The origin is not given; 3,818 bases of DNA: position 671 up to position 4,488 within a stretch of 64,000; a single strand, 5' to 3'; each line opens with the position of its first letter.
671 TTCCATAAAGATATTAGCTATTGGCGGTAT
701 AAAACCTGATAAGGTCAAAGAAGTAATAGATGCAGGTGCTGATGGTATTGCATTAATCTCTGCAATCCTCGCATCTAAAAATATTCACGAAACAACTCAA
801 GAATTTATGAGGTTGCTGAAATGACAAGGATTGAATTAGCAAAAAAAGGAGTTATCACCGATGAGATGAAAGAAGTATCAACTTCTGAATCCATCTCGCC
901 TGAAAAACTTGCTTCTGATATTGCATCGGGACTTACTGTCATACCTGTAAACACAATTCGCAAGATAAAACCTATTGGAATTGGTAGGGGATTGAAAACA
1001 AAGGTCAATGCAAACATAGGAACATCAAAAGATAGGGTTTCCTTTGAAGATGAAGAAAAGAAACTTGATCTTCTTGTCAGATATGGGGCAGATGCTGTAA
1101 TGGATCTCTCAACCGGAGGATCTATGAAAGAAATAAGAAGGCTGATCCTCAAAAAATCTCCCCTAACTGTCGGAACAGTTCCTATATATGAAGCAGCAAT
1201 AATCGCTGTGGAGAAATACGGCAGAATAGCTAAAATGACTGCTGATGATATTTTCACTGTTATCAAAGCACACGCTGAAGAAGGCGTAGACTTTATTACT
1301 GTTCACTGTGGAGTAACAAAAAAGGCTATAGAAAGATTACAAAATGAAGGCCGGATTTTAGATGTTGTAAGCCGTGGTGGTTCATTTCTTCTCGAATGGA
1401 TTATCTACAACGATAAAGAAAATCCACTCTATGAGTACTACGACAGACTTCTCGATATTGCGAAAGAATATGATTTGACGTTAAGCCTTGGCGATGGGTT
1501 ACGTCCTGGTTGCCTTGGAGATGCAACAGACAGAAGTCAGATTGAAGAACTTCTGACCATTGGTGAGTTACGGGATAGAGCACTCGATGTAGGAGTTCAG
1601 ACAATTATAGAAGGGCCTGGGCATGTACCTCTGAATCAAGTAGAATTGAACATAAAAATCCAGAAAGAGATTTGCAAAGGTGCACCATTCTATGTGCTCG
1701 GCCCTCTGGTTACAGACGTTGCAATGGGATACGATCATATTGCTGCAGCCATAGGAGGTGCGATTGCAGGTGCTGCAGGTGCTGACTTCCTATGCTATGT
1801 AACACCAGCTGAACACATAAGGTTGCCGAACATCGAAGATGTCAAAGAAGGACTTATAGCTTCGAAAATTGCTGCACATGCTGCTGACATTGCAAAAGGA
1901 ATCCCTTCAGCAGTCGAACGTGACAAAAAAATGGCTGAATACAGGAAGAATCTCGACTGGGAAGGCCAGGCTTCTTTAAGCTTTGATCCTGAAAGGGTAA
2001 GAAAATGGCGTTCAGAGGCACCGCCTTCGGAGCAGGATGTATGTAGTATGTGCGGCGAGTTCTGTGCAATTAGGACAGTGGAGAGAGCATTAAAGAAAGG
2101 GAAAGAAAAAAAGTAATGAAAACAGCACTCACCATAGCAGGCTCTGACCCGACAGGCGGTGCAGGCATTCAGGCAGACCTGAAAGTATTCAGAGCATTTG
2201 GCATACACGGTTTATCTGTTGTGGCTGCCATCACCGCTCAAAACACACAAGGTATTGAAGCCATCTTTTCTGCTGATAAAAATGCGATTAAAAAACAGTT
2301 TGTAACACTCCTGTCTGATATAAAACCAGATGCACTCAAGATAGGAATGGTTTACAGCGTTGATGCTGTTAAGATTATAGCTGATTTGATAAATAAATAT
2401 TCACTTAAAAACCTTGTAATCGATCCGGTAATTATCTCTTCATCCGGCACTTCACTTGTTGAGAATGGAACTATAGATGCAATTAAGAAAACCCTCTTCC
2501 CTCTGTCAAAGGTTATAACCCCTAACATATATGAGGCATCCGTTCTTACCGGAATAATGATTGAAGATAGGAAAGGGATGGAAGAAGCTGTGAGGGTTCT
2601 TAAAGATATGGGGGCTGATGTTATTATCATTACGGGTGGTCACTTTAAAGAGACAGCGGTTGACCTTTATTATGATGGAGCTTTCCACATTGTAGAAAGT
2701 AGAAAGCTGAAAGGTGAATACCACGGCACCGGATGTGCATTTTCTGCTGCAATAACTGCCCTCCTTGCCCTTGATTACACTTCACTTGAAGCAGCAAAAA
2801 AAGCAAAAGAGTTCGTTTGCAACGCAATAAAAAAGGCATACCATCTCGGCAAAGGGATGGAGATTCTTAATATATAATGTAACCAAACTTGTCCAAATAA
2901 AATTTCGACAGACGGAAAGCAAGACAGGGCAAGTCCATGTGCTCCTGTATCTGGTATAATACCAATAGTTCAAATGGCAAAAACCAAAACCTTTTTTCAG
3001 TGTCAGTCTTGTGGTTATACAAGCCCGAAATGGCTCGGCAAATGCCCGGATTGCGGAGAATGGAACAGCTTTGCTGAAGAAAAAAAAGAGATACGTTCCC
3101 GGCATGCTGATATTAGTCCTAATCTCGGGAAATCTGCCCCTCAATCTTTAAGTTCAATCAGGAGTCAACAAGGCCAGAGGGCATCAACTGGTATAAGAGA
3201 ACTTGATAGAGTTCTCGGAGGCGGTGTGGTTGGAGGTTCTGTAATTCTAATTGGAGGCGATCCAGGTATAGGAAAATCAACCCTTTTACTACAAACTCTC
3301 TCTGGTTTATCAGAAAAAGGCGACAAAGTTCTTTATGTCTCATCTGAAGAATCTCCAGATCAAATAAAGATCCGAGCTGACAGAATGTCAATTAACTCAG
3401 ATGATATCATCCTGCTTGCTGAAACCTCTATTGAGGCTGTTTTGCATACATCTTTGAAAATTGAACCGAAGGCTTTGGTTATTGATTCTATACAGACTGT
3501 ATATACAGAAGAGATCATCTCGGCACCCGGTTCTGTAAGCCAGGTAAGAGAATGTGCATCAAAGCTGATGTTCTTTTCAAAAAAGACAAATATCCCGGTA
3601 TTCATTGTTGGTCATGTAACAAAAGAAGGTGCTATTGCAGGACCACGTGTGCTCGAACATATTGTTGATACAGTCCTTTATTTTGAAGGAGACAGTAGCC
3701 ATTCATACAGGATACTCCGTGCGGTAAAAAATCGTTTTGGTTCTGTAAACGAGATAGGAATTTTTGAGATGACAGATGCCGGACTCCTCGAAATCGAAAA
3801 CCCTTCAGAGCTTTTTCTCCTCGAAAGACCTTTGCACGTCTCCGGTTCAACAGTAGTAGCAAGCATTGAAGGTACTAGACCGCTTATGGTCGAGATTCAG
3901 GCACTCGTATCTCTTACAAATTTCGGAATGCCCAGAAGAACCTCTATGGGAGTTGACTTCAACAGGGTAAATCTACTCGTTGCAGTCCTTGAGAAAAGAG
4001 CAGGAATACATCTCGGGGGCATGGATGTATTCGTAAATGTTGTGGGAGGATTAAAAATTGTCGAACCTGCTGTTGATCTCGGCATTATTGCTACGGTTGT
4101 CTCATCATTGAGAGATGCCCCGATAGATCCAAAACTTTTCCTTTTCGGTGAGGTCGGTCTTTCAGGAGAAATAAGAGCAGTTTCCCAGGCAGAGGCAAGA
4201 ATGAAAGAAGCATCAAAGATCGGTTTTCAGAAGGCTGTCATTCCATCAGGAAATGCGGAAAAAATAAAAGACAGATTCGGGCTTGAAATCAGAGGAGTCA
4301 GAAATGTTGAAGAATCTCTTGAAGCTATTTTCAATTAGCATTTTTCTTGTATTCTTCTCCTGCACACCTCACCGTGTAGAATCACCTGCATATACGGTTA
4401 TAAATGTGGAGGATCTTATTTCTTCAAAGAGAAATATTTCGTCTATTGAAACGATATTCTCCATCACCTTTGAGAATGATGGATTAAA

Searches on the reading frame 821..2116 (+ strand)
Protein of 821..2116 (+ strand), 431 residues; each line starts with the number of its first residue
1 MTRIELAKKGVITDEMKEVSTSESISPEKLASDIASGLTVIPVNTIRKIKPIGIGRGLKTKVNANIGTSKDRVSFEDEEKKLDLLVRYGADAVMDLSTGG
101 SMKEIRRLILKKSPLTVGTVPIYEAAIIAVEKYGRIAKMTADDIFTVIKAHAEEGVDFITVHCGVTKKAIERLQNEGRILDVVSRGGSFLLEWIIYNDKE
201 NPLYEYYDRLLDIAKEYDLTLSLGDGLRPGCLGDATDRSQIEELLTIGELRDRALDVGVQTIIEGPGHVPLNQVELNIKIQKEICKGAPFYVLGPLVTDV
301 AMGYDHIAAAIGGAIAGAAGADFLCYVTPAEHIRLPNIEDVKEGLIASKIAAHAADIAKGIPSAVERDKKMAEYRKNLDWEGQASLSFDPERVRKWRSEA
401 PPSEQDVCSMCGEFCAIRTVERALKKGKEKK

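Call 20: search_protein_families(library=ncbifam, proteins=[window:821-2116:+], max_evalue=0.00001)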
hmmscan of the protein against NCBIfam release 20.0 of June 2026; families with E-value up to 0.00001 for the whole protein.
window:821-2116:+ (431 aa): 4 families
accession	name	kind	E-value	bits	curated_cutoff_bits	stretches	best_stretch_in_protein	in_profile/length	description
NF009895.0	PRK13352.1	equivalog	1.8e-191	636.6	410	1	1-429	2-426/430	phosphomethylpyrimidine synthase ThiC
TIGR00190.1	thiC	equivalog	9.2e-186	617.7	460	1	1-422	1-420/423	phosphomethylpyrimidine synthase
TIGR04386.1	ThiC_like_1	exception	7.8e-170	565.2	700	1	2-423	1-423/426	B12 lower ligand biosynthesis ThiC-like protein BzaB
NF006763.1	PRK09284.1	equivalog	2.5e-139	465.4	650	1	17-419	156-559/564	phosphomethylpyrimidine synthase ThiC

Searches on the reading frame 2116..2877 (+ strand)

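Call 20: search_protein_families(library=ncbifam, proteins=[window:2116-2877:+], max_evalue=0.00001)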
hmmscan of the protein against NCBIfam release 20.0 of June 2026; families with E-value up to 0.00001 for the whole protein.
window:2116-2877:+ (253 aa): 13 families
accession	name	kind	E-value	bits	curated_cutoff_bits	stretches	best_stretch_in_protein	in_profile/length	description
TIGR00097.1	HMP-P_kinase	equivalog_domain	6.4e-83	277.9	204.95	1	4-248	1-248/254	bifunctional hydroxymethylpyrimidine kinase/phosphomethylpyrimidine kinase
NF006346.0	PRK08573.1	equivalog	8.3e-69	232.4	528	1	2-251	5-257/450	bifunctional hydroxymethylpyrimidine kinase/phosphomethylpyrimidine kinase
NF009077.0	PRK12412.1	equivalog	1.4e-57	195.2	385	1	1-244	3-252/274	pyridoxine/pyridoxal/pyridoxamine kinase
NF011301.0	PRK14713.1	equivalog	5.8e-56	190.4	512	1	4-247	24-271/534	bifunctional hydroxymethylpyrimidine kinase/phosphomethylpyrimidine kinase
NF009259.0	PRK12616.1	equivalog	1.1e-55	189.2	390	1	1-245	3-254/270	bifunctional hydroxymethylpyrimidine kinase/phosphomethylpyrimidine kinase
NF007070.0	PRK09517.1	equivalog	5.7e-48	163.8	761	1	4-247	244-491/755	multifunctional thiamine-phosphate pyrophosphorylase/synthase/phosphomethylpyrimidine kinase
NF009078.0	PRK12413.1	equivalog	1.7e-46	158.9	225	1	3-245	5-247/253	bifunctional hydroxymethylpyrimidine kinase/phosphomethylpyrimidine kinase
NF005491.0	PRK07105.1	equivalog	3.4e-20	72.5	231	1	16-244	20-260/286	pyridoxamine kinase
NF006034.0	PRK08176.1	equivalog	3.2e-13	49.6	342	1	73-242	91-268/283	pyridoxine/pyridoxal/pyridoxamine kinase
NF004398.0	PRK05756.1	equivalog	1.6e-11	44.1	292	1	99-242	108-258/287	pyridoxal kinase PdxY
TIGR00687.1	pyridox_kin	equivalog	5e-11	42.5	144.5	1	73-240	78-257/288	pyridoxal kinase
NF008353.0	PRK11142.1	equivalog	1.1e-07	31.7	341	1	122-176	170-224/307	ribokinase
TIGR02152.1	D_ribokin_bact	equivalog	1.9e-07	30.8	299.65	1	122-232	167-275/298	ribokinase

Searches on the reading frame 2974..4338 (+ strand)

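Call 20: search_protein_families(library=ncbifam, proteins=[window:2974-4338:+], max_evalue=0.00001)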
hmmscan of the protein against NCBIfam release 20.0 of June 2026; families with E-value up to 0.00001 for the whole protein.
window:2974-4338:+ (454 aa): 16 families
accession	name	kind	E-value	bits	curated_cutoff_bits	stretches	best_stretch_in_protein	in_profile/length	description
TIGR00416.1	sms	equivalog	1.6e-188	627.1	403.05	1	1-448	1-453/454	DNA repair protein RadA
TIGR02902.1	spore_lonB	equivalog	4.8e-17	61.8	723.3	1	331-453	408-531/531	ATP-dependent protease LonB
NF006799.0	PRK09302.1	equivalog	1.5e-16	60.1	408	1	66-141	251-326/515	circadian clock protein KaiC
TIGR03881.1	KaiC_arch_4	hypoth_equivalog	1.9e-13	50.7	247.8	1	68-146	1-79/231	KaiC domain-containing protein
TIGR02903.1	spore_lon_C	equivalog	9.6e-13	47.5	678.8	1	336-452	497-614/615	Lon family ATP-dependent protease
TIGR02237.1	recomb_radB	equivalog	1.2e-10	41.6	172.4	1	77-271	1-209/210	DNA repair and recombination protein RadB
TIGR03877.1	thermo_KaiC_1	hypoth_equivalog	1.8e-10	40.8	307.25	1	68-137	2-71/238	KaiC domain-containing protein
TIGR03600.1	phage_DnaB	exception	3.3e-09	36.3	498.65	1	69-170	176-281/421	phage replicative helicase, DnaB family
NF004723.0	PRK06067.1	subfamily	5.6e-09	35.9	194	1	69-152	15-98/243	flagellar accessory protein FlaH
TIGR00764.1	lon_rel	equivalog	1.4e-08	33.8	516.6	1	332-453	467-593/608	ATP-dependent protease LonB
TIGR03880.1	KaiC_arch_3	hypoth_equivalog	1.8e-08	34.2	249.45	1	73-140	1-68/224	KaiC domain-containing protein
NF006320.0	PRK08533.1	equivalog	1.9e-07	30.9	215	1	76-125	12-61/230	flagellar accessory protein FlaH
NF052589.1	ArlH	equivalog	2.3e-07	30.8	215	1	76-127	8-59/229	archaellum protein ArlH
NF006861.0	PRK09361.1-1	equivalog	1e-06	28.4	278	1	69-133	4-69/235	DNA repair and recombination protein RadB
TIGR02655.1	circ_KaiC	equivalog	6.5e-06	25.1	546.25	0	67-141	242-316/484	circadian clock protein KaiC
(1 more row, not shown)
